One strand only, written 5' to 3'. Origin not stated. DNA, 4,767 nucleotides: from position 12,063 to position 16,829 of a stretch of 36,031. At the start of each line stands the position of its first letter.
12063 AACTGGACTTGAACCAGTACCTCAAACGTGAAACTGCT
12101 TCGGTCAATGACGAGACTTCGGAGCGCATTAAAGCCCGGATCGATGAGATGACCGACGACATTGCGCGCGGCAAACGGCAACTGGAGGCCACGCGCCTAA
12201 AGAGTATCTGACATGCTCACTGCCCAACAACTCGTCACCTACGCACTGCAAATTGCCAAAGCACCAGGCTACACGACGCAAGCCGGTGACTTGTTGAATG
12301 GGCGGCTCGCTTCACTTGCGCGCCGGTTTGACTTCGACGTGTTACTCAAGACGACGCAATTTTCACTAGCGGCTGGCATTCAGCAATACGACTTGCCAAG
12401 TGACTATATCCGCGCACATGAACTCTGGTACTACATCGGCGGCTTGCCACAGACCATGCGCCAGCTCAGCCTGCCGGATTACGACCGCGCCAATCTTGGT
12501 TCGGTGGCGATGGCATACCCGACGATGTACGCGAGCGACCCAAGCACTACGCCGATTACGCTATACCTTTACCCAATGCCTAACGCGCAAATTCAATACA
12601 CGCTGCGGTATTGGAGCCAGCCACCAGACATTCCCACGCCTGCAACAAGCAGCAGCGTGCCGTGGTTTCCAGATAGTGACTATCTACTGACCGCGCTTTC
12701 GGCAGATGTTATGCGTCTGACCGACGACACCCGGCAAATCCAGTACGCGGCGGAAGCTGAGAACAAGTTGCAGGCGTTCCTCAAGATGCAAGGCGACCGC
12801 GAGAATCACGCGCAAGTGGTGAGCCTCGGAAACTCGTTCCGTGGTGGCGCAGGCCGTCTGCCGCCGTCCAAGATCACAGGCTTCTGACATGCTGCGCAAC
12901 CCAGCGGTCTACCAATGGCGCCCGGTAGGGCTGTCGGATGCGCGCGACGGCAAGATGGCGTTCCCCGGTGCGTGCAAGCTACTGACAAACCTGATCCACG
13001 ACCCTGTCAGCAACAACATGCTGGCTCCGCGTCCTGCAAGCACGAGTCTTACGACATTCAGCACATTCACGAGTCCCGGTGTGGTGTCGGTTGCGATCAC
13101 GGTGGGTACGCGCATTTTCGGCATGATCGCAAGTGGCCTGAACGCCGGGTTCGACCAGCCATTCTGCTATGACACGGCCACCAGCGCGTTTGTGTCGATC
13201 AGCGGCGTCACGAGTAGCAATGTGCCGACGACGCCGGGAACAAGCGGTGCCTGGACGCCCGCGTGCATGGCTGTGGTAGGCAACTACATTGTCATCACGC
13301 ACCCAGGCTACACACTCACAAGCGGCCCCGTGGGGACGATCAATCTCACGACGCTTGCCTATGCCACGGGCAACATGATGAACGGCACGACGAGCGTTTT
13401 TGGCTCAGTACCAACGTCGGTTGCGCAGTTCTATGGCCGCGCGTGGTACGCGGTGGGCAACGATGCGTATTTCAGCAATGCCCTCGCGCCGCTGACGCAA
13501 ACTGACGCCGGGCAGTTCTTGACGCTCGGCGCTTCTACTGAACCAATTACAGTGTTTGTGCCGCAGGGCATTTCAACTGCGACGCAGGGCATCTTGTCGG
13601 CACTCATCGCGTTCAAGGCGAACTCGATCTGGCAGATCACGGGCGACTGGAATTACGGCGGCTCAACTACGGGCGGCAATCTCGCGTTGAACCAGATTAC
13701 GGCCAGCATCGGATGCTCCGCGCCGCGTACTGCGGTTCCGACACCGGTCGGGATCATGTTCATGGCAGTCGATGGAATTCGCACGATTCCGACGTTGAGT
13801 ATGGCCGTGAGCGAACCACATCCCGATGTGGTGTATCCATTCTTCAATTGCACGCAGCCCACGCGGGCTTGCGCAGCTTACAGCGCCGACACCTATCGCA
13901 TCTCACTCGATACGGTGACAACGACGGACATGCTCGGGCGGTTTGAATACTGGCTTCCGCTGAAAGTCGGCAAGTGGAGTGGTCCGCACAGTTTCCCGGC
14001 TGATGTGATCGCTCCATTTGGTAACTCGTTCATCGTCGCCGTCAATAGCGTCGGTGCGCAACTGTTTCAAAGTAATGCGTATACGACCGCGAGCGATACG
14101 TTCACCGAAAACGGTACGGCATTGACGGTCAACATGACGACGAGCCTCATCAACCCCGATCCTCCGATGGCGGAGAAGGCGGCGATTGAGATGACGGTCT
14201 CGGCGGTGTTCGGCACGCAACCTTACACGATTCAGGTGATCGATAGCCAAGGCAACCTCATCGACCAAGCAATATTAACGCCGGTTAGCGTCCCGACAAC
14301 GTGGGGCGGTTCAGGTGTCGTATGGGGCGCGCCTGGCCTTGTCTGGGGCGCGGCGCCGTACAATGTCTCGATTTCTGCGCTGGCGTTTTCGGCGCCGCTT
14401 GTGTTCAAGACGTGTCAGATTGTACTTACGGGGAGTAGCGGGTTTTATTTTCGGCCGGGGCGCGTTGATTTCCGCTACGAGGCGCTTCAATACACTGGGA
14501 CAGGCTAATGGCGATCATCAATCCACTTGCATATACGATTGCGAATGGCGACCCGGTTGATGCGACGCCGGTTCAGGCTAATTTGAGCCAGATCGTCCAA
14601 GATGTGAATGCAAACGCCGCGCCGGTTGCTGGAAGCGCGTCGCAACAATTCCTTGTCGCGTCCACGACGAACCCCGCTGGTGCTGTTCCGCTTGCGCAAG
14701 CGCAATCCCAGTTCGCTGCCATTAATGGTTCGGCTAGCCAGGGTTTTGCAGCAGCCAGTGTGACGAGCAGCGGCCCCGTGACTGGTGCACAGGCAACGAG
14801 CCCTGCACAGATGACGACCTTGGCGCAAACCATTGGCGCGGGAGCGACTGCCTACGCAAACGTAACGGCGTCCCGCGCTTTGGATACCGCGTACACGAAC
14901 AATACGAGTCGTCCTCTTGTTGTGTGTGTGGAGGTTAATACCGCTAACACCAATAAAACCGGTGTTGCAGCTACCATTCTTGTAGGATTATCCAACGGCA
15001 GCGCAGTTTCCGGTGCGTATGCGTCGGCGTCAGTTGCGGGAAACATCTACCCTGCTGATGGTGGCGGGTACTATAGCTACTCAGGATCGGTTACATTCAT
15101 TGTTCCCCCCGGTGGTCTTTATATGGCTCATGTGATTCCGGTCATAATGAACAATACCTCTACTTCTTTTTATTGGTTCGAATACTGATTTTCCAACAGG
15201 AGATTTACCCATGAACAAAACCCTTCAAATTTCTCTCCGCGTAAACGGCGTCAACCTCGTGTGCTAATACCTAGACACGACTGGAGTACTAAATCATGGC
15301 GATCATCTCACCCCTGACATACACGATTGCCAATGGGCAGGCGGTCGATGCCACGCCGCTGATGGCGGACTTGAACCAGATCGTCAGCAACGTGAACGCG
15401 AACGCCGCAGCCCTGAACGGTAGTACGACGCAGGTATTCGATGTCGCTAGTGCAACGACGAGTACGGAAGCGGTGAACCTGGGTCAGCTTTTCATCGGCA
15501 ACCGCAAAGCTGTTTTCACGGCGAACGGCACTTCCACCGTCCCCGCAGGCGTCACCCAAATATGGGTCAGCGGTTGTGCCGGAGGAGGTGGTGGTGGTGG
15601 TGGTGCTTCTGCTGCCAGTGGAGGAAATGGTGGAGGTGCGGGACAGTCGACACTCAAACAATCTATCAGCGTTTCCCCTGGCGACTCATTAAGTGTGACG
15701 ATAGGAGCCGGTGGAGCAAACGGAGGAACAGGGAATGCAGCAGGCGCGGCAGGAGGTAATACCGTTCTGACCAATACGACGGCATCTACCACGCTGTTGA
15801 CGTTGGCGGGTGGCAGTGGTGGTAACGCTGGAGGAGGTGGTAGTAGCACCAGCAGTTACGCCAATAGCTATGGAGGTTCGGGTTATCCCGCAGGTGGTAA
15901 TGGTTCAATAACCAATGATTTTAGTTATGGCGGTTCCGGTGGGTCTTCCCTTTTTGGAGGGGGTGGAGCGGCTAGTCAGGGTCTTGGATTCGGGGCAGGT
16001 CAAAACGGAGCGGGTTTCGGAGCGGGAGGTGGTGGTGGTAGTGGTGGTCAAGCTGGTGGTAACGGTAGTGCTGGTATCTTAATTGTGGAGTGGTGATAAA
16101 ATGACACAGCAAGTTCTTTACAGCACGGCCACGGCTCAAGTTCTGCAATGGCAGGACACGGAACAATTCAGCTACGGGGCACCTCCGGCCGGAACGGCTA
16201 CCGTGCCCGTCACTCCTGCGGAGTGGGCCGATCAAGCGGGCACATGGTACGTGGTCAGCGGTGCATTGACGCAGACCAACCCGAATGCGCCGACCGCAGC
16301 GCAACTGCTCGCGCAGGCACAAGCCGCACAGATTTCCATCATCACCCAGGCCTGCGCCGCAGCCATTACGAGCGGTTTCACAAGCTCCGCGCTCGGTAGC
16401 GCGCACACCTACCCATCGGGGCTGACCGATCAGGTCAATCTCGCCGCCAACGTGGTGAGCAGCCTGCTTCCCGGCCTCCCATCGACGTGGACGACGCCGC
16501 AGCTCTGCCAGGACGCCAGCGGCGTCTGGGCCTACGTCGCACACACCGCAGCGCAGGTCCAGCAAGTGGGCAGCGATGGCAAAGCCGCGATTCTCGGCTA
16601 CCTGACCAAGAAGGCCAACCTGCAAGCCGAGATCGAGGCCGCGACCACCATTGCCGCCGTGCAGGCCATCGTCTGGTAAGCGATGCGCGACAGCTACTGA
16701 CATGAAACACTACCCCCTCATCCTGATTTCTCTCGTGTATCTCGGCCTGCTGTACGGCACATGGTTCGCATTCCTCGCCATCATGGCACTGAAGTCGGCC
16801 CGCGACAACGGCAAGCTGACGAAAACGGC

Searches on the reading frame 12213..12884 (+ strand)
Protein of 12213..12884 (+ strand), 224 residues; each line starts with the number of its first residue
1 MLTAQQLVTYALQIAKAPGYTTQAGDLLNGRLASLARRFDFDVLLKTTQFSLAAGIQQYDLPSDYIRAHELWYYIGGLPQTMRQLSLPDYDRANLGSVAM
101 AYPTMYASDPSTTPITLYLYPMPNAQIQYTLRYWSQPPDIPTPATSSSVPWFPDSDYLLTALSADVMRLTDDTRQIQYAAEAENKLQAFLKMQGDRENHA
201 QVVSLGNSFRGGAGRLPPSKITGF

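Call 14: search_protein_families(library=phrogs, proteins=[window:12213-12884:+], max_evalue=0.001)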
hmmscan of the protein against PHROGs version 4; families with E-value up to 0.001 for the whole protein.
window:12213-12884:+ (224 aa): 2 families
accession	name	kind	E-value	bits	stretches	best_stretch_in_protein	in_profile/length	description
phrog_399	-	head and packaging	7.3e-07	30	1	46-197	51-201/220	structural protein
phrog_6013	-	tail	2.8e-05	24.3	1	23-138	32-145/228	tail protein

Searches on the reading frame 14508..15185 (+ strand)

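Call 13: search_protein_families(library=phrogs, proteins=[window:14508-15185:+], max_evalue=0.001)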
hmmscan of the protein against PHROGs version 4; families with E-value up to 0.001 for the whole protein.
window:14508-15185:+ (226 aa): 1 family
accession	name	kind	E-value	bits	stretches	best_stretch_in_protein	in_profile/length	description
phrog_18834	-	unknown function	0.00029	21.6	0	78-153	214-290/338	-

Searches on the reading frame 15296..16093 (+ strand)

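Call 13: search_protein_families(library=phrogs, proteins=[window:15296-16093:+], max_evalue=0.001)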
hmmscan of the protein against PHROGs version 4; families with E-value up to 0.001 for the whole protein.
window:15296-16093:+ (266 aa): 5 families
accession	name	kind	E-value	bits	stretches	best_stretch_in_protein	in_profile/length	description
phrog_863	-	tail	1.4e-29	104.6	1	31-266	356-603/690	tail fiber assembly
phrog_6202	-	tail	6.5e-14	53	1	46-266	420-636/636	tail fiber protein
phrog_12796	-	tail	7.3e-09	36.3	1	47-266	225-445/445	tail fiber protein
phrog_8139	-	unknown function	3e-06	27.7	1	72-256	233-420/453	-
phrog_454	-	tail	3.1e-05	23.3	1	19-265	1136-1373/1376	tail fiber protein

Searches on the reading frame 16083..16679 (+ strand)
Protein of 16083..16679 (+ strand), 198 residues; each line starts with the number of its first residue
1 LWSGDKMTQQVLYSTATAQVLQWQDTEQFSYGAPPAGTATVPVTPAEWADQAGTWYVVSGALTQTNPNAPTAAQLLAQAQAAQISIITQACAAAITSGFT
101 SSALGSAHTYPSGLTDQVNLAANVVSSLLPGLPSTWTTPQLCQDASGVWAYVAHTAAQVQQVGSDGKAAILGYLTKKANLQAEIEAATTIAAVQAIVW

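Call 73: search_protein_families(library=pfam, proteins=[window:16083-16679:+], max_evalue=0.01)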
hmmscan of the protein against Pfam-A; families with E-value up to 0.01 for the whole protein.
window:16083-16679:+ (198 aa): 1 family
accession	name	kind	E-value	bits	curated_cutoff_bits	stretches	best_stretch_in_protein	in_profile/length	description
PF14301.12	DUF4376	-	9e-09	36.2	25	1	78-195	1-104/106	Domain of unknown function (DUF4376)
